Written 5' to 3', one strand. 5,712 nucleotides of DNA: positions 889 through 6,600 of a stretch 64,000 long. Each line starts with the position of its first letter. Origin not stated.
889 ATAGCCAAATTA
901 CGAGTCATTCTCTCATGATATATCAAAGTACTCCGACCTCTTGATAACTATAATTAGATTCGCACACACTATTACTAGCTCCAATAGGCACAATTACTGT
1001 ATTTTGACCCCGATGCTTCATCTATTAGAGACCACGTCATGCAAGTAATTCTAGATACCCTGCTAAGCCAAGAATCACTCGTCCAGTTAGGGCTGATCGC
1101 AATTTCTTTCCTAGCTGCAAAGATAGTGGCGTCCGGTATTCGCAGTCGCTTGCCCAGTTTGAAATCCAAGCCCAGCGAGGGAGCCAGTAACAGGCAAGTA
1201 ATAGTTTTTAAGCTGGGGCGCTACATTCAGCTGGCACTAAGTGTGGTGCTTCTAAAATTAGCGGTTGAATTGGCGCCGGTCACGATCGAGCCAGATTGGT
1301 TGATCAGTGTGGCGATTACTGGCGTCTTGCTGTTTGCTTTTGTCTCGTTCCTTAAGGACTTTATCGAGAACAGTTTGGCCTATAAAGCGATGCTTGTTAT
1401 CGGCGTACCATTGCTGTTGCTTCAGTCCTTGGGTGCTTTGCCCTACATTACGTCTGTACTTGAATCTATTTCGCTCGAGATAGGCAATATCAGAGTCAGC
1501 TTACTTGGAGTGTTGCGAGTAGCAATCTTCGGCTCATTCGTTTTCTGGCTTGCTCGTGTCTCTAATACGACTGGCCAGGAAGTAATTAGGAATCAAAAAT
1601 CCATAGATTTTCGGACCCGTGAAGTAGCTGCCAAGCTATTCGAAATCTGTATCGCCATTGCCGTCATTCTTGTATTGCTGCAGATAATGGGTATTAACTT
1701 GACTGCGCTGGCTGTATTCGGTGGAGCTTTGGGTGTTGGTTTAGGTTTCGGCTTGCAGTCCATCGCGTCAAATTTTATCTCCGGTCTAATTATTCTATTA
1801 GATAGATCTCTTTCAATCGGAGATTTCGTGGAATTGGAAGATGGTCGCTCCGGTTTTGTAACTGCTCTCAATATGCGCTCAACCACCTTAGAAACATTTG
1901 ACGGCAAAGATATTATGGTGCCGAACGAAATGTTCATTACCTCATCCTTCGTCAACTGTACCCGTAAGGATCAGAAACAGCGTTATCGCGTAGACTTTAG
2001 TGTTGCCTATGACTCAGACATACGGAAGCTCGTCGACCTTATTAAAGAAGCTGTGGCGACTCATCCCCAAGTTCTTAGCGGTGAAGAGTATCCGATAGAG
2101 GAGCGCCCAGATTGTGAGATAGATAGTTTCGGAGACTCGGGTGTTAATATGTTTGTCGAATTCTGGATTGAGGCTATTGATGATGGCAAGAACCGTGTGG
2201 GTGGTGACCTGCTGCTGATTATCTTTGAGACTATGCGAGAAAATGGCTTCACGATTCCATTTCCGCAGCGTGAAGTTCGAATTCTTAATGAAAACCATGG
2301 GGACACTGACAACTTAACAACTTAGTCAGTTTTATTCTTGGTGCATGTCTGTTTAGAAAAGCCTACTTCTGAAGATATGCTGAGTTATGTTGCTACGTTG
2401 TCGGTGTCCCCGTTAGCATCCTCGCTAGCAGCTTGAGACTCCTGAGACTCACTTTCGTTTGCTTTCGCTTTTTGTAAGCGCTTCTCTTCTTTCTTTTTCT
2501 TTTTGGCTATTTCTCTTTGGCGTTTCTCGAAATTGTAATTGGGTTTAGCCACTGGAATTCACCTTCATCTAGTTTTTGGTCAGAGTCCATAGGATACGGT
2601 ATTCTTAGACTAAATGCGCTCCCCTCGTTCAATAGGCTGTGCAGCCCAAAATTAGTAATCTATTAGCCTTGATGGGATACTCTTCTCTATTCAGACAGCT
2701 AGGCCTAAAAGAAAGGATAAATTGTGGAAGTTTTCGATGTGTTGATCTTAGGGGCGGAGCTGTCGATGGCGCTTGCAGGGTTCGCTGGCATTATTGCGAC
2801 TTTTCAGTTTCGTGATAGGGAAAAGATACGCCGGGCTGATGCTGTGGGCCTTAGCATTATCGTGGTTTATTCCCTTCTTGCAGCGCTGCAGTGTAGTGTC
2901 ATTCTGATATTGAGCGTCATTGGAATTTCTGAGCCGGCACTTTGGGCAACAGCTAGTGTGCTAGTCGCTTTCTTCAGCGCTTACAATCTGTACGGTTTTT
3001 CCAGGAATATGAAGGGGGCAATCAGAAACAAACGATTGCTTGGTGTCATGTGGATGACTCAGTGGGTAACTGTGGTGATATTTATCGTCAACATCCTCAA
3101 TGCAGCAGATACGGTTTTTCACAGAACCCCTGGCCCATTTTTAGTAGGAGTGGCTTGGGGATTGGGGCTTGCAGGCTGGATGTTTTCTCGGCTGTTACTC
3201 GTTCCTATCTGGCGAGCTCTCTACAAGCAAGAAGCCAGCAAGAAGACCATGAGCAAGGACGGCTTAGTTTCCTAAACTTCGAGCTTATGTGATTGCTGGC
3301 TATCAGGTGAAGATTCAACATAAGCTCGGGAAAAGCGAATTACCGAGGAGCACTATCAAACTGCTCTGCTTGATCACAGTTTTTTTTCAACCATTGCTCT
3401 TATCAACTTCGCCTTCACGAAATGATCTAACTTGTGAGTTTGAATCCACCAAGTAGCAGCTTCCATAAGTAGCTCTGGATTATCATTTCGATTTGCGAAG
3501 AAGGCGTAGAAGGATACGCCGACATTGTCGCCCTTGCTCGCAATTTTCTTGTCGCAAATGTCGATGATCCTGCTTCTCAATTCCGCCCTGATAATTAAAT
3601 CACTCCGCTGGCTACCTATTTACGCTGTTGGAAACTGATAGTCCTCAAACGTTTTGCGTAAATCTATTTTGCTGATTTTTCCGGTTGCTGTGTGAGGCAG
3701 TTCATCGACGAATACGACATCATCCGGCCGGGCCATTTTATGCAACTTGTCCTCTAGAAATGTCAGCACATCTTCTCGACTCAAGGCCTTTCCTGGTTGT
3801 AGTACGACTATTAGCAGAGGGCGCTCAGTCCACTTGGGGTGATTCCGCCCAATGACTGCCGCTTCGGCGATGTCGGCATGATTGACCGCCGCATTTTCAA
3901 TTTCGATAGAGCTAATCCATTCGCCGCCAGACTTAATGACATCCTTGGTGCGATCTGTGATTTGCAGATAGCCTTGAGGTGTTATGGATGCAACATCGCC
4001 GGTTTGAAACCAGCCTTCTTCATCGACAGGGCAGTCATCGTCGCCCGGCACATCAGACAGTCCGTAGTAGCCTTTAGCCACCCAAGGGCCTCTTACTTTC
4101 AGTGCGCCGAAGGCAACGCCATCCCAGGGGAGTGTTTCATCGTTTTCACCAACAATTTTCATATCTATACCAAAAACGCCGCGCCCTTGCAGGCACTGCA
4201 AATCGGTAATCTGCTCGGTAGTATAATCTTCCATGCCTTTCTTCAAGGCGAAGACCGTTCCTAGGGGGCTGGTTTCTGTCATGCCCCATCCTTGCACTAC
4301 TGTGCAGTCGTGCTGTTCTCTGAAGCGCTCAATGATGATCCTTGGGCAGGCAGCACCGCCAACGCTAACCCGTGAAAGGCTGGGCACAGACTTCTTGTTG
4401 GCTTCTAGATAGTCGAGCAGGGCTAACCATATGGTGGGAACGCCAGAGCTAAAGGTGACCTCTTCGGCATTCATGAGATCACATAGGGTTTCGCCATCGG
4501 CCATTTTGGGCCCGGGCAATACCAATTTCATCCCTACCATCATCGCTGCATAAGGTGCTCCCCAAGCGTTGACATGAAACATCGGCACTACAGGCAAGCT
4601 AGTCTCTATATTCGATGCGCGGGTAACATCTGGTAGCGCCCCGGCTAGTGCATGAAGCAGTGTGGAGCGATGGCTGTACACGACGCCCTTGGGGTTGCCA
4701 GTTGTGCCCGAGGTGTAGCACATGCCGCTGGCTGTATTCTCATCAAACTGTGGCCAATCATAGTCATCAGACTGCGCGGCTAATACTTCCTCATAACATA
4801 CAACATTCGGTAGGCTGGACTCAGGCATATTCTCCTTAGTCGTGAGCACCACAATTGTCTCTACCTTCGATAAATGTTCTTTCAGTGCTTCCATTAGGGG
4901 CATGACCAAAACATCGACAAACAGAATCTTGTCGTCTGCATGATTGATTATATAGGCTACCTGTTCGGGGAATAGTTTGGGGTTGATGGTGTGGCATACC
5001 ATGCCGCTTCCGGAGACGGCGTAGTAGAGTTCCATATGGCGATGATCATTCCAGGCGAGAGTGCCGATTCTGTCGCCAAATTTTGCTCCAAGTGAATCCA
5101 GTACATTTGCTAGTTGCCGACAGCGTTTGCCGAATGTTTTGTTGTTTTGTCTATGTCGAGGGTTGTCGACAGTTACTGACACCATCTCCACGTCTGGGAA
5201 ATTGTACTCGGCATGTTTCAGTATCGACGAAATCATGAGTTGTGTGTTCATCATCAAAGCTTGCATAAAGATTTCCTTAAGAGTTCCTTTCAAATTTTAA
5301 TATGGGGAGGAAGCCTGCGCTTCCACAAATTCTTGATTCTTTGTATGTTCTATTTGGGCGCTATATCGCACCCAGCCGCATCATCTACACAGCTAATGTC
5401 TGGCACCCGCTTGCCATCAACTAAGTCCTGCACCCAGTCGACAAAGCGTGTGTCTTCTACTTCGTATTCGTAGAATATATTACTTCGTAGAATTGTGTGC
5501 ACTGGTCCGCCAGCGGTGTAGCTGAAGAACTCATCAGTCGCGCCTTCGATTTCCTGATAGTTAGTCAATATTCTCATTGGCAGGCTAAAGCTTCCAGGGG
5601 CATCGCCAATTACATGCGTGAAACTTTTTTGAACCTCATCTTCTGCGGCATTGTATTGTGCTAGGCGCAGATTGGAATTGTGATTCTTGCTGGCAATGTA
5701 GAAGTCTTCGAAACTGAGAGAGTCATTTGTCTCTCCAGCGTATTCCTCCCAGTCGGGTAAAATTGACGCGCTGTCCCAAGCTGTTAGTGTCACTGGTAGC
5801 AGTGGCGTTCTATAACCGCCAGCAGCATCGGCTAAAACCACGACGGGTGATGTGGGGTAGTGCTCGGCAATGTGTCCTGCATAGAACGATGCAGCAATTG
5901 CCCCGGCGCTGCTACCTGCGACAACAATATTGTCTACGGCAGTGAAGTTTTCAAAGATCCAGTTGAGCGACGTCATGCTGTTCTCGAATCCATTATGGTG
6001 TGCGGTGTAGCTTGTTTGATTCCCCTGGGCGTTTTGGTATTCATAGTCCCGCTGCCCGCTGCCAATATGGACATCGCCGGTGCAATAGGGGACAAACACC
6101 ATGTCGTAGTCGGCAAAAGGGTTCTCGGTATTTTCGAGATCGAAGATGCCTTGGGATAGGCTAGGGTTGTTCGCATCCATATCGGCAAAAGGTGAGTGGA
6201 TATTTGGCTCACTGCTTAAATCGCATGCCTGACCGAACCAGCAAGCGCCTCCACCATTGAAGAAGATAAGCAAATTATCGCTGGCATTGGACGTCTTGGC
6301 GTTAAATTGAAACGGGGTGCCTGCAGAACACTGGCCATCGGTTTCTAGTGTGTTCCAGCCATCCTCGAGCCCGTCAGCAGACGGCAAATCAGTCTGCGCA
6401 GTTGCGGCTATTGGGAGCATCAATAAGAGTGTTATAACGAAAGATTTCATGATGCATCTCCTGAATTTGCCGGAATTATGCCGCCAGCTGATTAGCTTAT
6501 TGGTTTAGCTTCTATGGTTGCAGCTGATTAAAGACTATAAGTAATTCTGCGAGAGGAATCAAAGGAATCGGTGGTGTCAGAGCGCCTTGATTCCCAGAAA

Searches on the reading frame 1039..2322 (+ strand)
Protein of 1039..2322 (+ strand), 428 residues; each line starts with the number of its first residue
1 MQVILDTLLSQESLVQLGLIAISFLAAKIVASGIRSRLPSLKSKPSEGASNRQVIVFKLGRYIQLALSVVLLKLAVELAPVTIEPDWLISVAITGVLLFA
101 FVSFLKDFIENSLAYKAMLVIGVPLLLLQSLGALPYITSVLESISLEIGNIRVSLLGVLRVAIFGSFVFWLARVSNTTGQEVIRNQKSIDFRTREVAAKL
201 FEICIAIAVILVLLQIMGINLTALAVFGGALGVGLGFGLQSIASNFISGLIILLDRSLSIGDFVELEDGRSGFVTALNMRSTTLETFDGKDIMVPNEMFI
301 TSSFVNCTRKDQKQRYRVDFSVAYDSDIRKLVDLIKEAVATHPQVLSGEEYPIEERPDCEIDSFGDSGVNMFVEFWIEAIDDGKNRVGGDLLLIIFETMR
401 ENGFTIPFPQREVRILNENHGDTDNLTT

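Call 59: search_protein_families(library=pfam, proteins=[window:1039-2322:+], max_evalue=0.00001)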
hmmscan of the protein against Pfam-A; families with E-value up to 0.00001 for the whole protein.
window:1039-2322:+ (428 aa): 2 families
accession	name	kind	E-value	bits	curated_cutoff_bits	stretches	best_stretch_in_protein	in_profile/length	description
PF00924.24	MS_channel_2nd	-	1.5e-19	70.3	20.2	1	242-309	2-68/68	Mechanosensitive ion channel, beta-domain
PF21082.3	MS_channel_3rd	-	4.1e-07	30.8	21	1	318-403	3-85/88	Mechanosensitive ion channel MscS, C-terminal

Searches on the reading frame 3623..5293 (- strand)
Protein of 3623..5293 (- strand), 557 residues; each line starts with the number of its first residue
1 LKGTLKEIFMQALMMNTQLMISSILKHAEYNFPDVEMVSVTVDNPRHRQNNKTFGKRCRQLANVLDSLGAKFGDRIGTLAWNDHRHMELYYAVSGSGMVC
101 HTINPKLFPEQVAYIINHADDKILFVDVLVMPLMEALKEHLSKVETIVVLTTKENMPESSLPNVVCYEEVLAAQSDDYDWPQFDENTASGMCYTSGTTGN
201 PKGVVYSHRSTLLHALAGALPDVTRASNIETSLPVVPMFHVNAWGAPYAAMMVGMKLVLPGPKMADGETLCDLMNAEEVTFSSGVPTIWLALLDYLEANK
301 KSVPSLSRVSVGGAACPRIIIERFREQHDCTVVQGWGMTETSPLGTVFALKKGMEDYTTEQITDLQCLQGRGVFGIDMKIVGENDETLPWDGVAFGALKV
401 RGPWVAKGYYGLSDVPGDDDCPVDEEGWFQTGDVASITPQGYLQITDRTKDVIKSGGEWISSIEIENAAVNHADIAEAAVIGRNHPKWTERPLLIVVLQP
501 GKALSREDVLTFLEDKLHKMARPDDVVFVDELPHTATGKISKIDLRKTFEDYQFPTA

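Call 59: search_protein_families(library=pfam, proteins=[window:3623-5293:-], max_evalue=0.00001)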
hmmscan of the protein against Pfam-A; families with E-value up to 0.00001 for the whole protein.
window:3623-5293:- (557 aa): 2 families
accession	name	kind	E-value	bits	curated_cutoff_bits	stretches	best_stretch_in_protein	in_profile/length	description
PF00501.34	AMP-binding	-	9.5e-71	239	29.9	1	44-410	17-384/384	AMP-binding enzyme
PF13193.12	AMP-binding_C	-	1.2e-20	74.6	24.5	1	464-539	1-76/76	AMP-binding enzyme C-terminal domain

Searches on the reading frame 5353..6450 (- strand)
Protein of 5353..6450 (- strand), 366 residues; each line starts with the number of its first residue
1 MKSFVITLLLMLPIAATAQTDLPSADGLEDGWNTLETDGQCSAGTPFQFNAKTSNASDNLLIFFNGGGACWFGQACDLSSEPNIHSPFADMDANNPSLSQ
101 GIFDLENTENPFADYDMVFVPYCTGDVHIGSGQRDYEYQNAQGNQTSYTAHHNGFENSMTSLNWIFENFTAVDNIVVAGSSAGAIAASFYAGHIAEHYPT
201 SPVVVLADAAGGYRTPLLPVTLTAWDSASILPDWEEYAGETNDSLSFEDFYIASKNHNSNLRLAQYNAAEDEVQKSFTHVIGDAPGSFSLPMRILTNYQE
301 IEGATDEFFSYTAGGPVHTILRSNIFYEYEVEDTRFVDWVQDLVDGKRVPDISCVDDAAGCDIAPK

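Call 59: search_protein_families(library=pfam, proteins=[window:5353-6450:-], max_evalue=0.00001)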
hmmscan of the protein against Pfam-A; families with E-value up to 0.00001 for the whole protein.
window:5353-6450:- (366 aa): 1 family
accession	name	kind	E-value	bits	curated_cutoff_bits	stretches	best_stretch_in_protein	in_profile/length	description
PF03283.19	PAE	-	7.8e-15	55.3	26.6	1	38-209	21-185/355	Pectinacetylesterase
